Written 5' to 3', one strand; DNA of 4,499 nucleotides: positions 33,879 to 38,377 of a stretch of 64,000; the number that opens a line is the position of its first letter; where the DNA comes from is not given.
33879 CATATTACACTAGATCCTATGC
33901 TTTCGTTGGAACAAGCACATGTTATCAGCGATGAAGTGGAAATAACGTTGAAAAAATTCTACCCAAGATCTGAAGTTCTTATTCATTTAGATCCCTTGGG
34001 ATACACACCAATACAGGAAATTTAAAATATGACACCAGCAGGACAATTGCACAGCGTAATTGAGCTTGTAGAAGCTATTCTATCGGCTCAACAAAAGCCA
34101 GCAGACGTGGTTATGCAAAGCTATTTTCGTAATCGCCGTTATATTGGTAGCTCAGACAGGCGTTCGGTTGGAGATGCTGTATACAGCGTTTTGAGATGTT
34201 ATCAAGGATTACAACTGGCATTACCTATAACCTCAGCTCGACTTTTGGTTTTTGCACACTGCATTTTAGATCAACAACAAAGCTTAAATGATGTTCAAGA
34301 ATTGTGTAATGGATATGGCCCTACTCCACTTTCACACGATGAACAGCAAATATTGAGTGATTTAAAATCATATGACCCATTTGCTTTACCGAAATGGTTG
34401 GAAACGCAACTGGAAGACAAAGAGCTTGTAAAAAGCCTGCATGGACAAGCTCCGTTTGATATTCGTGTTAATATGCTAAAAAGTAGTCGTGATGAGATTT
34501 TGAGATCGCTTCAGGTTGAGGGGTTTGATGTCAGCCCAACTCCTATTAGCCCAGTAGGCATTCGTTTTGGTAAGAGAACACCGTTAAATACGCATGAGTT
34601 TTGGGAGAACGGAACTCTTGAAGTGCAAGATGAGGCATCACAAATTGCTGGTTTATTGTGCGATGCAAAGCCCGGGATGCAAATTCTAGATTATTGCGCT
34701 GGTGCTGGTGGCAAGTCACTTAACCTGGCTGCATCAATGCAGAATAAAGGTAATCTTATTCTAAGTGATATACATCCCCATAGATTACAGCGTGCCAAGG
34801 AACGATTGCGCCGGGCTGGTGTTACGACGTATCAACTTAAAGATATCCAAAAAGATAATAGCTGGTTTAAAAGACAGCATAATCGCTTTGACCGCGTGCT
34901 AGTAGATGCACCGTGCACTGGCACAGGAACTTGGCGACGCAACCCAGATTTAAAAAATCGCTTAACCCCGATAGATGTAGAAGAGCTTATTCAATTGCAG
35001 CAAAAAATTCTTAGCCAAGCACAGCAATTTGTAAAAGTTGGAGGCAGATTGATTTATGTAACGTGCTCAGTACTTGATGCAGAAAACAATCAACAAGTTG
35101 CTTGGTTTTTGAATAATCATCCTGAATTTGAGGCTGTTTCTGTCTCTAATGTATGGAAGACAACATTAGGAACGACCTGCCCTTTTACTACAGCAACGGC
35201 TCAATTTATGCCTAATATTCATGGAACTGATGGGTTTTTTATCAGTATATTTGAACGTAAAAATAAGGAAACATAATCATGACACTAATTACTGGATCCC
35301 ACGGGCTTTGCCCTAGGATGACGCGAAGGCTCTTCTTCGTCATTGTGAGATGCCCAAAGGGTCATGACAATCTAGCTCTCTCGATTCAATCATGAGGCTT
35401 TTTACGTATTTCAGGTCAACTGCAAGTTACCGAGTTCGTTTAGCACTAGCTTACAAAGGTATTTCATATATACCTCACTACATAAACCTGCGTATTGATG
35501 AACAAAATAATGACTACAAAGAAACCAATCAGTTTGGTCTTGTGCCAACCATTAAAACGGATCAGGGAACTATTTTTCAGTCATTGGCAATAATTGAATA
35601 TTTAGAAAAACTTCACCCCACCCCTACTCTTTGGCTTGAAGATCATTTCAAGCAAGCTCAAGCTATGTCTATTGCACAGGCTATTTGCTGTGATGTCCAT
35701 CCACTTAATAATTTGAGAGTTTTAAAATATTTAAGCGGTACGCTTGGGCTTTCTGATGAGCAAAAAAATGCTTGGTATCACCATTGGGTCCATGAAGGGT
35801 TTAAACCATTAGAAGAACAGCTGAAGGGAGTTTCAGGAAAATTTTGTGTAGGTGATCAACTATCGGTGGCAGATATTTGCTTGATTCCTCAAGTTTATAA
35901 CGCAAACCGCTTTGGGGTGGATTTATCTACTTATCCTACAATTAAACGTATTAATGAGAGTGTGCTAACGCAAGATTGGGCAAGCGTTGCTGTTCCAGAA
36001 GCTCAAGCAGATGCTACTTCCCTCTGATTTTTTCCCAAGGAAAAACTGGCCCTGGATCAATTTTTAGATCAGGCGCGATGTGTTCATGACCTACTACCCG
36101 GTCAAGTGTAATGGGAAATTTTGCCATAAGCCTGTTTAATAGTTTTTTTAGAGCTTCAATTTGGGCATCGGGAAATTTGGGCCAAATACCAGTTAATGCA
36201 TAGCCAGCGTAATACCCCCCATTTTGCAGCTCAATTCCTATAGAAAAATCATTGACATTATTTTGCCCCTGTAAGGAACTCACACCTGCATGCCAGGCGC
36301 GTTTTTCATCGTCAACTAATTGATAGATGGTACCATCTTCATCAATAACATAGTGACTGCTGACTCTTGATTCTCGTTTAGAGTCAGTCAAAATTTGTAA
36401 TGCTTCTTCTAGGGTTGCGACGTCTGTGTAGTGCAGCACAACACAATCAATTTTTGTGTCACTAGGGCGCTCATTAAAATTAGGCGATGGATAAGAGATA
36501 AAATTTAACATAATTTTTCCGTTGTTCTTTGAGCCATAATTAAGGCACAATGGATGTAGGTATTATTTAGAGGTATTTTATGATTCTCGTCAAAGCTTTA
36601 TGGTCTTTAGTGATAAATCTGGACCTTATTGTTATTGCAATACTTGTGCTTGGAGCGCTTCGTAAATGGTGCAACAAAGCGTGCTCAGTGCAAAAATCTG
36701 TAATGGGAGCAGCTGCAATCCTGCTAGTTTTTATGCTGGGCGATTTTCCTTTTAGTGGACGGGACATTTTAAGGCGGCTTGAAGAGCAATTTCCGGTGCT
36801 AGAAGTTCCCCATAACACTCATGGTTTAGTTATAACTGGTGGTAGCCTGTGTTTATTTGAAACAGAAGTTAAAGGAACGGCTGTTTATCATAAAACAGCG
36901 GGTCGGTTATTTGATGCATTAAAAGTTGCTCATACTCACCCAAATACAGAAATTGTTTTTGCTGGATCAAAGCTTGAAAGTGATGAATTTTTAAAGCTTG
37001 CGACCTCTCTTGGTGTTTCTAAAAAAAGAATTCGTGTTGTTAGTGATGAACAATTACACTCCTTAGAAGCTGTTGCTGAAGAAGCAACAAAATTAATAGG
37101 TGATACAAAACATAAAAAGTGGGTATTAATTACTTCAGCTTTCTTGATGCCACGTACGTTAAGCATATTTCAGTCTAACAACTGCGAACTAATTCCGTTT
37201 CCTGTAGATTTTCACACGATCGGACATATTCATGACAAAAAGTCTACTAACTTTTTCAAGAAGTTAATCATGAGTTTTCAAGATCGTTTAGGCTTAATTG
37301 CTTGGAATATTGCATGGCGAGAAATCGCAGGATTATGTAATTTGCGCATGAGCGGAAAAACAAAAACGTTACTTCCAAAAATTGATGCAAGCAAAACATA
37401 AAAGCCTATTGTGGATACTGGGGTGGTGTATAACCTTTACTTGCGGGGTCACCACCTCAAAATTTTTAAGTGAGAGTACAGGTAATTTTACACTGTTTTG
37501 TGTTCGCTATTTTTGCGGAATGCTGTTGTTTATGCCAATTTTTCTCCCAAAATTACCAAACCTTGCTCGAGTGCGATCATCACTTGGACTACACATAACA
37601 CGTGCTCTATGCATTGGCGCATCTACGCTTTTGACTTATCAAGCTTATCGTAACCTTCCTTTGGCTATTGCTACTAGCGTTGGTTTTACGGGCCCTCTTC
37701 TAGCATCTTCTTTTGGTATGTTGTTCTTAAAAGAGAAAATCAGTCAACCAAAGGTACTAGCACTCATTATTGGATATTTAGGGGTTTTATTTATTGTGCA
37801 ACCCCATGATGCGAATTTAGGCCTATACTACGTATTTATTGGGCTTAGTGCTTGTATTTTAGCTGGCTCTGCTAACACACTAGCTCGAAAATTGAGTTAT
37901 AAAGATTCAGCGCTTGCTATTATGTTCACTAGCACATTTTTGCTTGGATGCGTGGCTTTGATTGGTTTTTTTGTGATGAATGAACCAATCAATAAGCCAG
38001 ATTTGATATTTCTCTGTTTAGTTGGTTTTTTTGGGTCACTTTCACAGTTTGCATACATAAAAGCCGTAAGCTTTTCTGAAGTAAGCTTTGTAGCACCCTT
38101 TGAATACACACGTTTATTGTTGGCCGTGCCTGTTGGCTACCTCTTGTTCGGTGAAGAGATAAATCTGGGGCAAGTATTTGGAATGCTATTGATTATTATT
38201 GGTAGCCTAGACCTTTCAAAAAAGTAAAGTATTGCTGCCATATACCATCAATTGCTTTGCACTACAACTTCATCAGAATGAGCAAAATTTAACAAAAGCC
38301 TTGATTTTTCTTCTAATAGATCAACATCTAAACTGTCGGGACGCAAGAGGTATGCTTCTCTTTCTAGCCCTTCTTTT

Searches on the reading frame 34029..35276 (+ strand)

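Call 9: search_protein_families(library=pfam, proteins=[window:34029-35276:+], max_evalue=0.01)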
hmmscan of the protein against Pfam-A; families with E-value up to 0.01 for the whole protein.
window:34029-35276:+ (415 aa): 11 families
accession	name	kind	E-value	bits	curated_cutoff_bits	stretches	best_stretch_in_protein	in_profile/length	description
PF01189.24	Methyltr_RsmB-F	-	2.9e-47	161.4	27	1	213-408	6-198/199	16S rRNA methyltransferase RsmB/F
PF13847.12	Methyltransf_31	-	5.9e-13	49.2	27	1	214-351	2-117/145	Methyltransferase domain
PF22458.1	RsmF-B_ferredox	-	7.1e-09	36.1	27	1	131-185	18-72/74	Methyltr_RsmF/B-like, ferredoxin-like domain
PF01209.24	Ubie_methyltran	-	1.1e-07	31.9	20.1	1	213-291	45-121/233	ubiE/COQ5 methyltransferase family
PF13649.12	Methyltransf_25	-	6.9e-06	27.1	27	1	219-292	1-70/97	Methyltransferase domain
PF09445.16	Methyltransf_15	-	4.7e-05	23.5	22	1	218-329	3-115/165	RNA cap guanine-N2 methyltransferase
PF08704.16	GCD14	-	0.0011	19.1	26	1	213-296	38-123/247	tRNA methyltransferase complex GCD14 subunit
PF01728.25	FtsJ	-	0.0014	19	24.1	1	214-371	20-160/181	FtsJ-like methyltransferase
PF05175.20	MTS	-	0.0015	18.7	23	0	213-352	29-147/170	Methyltransferase small domain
PF17125.10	Methyltr_RsmF_N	-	0.0045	17.8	34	1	129-201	16-85/86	N-terminal domain of 16S rRNA methyltransferase RsmF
PF10354.15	BMT5-like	-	0.0049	17.6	24.7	1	252-355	43-137/168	rRNA (uridine-N3-)-methyltransferase BTM5-like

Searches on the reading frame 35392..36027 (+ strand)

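Call 9: search_protein_families(library=pfam, proteins=[window:35392-36027:+], max_evalue=0.01)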
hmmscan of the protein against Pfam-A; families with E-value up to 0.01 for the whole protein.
window:35392-36027:+ (211 aa): 6 families
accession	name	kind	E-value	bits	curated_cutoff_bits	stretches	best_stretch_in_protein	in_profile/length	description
PF13409.12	GST_N_2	-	1.3e-12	48.6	25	1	9-73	2-69/70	Glutathione S-transferase, N-terminal domain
PF13417.12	GST_N_3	-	1.1e-11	45.3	22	1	3-78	1-74/75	Glutathione S-transferase, N-terminal domain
PF02798.26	GST_N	-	2.1e-10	41.2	20.9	1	1-72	3-75/76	Glutathione S-transferase, N-terminal domain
PF00043.30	GST_C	-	5.5e-06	27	20.7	1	134-186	32-84/93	Glutathione S-transferase, C-terminal domain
PF13410.11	GST_C_2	-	3.4e-05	24.3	24.9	1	133-175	11-51/69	Glutathione S-transferase, C-terminal domain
PF14497.11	GST_C_3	-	4.3e-05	24.1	21.6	1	123-191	16-91/104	Glutathione S-transferase, C-terminal domain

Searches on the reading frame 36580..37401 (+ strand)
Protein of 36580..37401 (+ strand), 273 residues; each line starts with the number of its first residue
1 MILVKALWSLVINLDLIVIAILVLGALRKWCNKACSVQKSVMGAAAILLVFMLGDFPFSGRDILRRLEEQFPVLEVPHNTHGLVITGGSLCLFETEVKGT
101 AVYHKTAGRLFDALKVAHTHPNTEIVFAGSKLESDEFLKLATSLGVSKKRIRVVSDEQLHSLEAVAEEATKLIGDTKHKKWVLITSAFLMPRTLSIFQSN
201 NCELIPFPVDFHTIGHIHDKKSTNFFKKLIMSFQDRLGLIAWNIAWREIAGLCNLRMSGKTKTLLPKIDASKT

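Call 9: search_protein_families(library=pfam, proteins=[window:36580-37401:+], max_evalue=0.01)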
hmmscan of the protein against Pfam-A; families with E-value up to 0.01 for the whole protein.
window:36580-37401:+ (273 aa): 1 family
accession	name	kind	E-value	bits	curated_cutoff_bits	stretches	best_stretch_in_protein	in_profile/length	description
PF02698.23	DUF218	-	1.4e-10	41.6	27.6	1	100-251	8-133/133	DUF218 domain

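Call 15: search_protein_families(library=ncbifam, proteins=[window:36580-37401:+], max_evalue=0.01)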
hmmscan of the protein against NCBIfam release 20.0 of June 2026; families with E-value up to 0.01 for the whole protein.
window:36580-37401:+ (273 aa): 1 family
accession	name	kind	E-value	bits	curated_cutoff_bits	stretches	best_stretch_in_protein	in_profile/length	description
NF007794.0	PRK10494.1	equivalog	8.1e-15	55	205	1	3-239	5-239/259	envelope biogenesis factor ElyC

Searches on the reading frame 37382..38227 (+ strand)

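Call 9: search_protein_families(library=pfam, proteins=[window:37382-38227:+], max_evalue=0.01)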
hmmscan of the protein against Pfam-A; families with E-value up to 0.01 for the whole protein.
window:37382-38227:+ (281 aa): 3 families
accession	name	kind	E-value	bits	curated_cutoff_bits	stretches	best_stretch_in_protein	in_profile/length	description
PF00892.27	EamA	-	1.6e-27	96.9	28.2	2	150-276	3-131/135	EamA-like transporter family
PF00893.25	Multi_Drug_Res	-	0.00016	22.6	23.7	0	66-129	27-91/93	Small Multidrug Resistance protein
PF06800.18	Sugar_transport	-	0.0007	19.5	26.3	0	153-274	2-126/280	Sugar transport protein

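Call 15: search_protein_families(library=ncbifam, proteins=[window:37382-38227:+], max_evalue=0.01)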
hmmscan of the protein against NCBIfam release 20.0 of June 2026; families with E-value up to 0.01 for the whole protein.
window:37382-38227:+ (281 aa): 7 families
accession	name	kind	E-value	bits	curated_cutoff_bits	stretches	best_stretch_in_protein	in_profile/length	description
TIGR00950.1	2A78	equivalog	5.3e-18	65.4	230.2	1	21-276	4-264/264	carboxylate/amino acid/amine transporter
TIGR03340.1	phn_DUF6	hypoth_equivalog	6.6e-07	29.3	288.15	1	151-277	4-132/281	phosphonate utilization associated putative membrane protein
NF051482.1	EbrB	exception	8.8e-07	29.6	160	1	239-279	62-102/105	SMR family multidrug efflux transporter EbrB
NF008432.0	PRK11272.1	equivalog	4e-05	23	270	1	34-274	37-281/294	drug/metabolite exporter YedA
NF007823.0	PRK10532.1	equivalog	0.00059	19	354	1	18-109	23-112/295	threonine/homoserine exporter RhtA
NF010826.0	PRK14230.1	equivalog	0.0025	18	126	0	192-224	45-75/119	camphor resistance protein CrcB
TIGR00688.1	rarD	equivalog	0.0036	16.8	130.15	1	75-243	77-243/256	EamA family transporter RarD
